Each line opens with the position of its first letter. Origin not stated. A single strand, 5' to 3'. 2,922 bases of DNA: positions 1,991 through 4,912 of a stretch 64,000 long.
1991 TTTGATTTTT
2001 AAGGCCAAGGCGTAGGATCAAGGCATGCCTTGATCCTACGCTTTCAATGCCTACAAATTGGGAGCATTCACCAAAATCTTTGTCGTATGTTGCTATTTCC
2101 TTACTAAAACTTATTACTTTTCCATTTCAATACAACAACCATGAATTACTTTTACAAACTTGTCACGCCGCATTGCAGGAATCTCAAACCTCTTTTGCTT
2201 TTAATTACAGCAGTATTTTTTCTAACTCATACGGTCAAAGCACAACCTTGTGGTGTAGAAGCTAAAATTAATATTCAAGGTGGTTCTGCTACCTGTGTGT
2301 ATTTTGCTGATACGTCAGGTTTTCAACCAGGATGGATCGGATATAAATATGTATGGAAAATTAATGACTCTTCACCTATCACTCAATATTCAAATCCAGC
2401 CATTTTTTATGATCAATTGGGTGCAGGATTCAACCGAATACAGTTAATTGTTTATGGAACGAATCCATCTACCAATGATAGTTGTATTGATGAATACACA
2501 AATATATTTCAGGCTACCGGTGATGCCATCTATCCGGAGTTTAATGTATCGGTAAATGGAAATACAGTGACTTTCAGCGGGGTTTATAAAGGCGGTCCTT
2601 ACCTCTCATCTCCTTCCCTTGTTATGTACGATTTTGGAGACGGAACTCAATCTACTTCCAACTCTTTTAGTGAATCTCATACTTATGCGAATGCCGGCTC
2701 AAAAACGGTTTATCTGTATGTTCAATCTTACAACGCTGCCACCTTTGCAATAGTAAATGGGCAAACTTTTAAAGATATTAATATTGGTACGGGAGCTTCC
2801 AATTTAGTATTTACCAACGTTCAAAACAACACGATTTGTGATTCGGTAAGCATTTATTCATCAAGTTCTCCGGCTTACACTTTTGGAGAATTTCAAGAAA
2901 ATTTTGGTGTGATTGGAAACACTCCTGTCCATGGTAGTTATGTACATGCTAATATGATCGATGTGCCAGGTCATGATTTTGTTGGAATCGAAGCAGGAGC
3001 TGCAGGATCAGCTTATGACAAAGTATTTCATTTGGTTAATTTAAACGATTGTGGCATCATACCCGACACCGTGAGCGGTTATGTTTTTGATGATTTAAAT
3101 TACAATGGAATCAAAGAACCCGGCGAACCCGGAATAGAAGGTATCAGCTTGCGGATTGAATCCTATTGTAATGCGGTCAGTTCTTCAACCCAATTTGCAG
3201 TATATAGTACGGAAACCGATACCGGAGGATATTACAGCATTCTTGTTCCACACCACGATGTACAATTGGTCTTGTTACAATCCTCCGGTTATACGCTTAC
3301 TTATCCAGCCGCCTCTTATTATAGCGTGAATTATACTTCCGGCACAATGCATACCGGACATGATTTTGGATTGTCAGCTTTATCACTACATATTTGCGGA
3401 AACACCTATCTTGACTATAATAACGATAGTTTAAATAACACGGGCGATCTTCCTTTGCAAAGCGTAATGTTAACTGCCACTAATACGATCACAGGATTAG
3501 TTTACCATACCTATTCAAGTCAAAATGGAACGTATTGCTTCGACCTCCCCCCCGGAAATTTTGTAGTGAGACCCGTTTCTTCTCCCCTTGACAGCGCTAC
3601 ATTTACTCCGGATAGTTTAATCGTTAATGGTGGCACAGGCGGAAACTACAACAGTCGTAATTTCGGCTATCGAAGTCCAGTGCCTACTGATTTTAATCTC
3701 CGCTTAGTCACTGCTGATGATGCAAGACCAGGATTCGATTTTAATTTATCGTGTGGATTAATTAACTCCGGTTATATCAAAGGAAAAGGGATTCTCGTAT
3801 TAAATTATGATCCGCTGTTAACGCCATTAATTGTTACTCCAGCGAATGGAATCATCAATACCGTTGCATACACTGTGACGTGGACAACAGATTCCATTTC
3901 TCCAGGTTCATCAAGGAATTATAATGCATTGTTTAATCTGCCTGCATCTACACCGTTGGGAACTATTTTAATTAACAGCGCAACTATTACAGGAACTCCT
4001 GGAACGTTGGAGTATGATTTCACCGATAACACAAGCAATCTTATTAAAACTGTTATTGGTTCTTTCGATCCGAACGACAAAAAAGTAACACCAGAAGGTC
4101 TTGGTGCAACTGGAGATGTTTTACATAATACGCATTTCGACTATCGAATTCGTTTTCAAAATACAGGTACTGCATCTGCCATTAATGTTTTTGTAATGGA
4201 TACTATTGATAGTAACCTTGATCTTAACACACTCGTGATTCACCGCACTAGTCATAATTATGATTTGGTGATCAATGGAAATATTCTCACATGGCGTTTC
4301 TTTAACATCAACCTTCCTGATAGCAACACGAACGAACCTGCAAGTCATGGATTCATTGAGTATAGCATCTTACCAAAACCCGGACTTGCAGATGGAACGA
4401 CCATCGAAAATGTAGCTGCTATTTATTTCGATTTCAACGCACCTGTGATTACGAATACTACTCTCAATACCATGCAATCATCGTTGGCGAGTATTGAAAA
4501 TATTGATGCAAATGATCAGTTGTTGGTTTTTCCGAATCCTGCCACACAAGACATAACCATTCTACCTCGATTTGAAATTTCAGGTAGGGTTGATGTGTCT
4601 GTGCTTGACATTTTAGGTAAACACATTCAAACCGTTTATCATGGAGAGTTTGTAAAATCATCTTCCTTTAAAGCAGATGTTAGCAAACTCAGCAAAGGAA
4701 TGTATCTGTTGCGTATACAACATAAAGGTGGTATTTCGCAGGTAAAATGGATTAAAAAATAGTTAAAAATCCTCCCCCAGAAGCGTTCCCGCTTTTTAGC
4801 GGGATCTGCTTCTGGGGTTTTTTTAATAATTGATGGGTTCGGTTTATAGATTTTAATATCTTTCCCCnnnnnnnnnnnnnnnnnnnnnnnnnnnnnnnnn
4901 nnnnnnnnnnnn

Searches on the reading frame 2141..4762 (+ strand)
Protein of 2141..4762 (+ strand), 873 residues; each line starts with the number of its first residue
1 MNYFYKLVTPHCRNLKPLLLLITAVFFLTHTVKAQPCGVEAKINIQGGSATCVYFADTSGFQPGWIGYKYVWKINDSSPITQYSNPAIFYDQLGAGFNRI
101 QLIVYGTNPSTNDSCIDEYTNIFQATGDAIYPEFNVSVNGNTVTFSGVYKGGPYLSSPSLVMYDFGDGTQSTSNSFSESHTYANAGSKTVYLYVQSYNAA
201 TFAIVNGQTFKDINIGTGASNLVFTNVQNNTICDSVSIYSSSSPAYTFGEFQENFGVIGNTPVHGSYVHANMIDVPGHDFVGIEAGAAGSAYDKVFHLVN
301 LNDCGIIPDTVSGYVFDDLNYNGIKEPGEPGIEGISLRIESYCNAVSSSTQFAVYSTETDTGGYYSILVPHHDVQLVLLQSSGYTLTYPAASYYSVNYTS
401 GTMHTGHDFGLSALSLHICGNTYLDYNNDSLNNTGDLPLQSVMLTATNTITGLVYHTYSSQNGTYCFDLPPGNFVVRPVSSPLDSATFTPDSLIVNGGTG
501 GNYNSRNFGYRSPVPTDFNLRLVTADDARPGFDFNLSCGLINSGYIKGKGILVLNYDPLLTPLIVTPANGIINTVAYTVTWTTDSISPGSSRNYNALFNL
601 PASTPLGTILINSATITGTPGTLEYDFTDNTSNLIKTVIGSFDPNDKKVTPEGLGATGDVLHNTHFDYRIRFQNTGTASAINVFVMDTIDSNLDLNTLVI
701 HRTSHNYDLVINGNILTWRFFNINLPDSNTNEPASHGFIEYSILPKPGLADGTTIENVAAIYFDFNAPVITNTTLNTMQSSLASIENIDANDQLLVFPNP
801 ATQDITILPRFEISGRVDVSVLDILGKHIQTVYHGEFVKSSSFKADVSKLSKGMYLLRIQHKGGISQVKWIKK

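Call 9: search_protein_families(library=pfam, proteins=[window:2141-4762:+], max_evalue=0.001)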
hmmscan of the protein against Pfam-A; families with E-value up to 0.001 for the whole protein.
window:2141-4762:+ (873 aa): 5 families
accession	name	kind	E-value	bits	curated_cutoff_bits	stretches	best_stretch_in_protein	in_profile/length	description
PF24595.1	DUF7619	-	2.3e-46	157.6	27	1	643-777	1-133/133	Domain of unknown function (DUF7619)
PF18962.6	Por_Secre_tail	-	6.5e-12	46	27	1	796-867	1-70/75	Secretion system C-terminal sorting domain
PF17210.9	SdrD_B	-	1.2e-11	45.2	29.7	1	313-387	5-73/112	SdrD B-like domain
PF13620.12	CarboxypepD_reg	-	1.1e-05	26.2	32.3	0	437-478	12-54/82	Carboxypeptidase regulatory-like domain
PF18911.6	PKD_4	-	0.00015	22.2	27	1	157-196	33-70/85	PKD domain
